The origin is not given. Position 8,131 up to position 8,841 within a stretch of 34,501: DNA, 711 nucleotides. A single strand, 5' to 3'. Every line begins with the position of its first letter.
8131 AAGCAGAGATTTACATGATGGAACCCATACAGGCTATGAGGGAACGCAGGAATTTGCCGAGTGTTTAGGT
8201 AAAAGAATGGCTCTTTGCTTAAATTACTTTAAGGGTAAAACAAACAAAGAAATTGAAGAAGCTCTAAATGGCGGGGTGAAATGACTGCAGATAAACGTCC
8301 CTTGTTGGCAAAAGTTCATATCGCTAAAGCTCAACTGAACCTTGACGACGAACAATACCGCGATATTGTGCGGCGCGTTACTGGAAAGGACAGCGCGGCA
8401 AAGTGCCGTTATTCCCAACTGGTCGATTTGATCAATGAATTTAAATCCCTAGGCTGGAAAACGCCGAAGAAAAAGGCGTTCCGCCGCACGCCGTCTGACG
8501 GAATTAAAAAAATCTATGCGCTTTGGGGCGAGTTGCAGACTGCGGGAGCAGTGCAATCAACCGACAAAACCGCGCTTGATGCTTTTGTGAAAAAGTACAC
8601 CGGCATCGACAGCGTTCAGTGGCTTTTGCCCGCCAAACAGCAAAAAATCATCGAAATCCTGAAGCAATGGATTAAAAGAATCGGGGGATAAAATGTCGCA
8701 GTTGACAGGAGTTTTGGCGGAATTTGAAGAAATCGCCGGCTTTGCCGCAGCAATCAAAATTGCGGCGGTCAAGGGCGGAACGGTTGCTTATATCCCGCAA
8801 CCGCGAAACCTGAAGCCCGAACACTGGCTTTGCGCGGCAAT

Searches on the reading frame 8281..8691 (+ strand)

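Call 67: search_protein_families(library=pfam, proteins=[window:8281-8691:+], max_evalue=0.001)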
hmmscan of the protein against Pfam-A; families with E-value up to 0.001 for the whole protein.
window:8281-8691:+ (136 aa): 1 family
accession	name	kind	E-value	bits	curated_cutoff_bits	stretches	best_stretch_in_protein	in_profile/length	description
PF06252.17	GemA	-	2.7e-33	115.8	27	1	21-133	1-119/119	Bacteriophage Mu, GemA protein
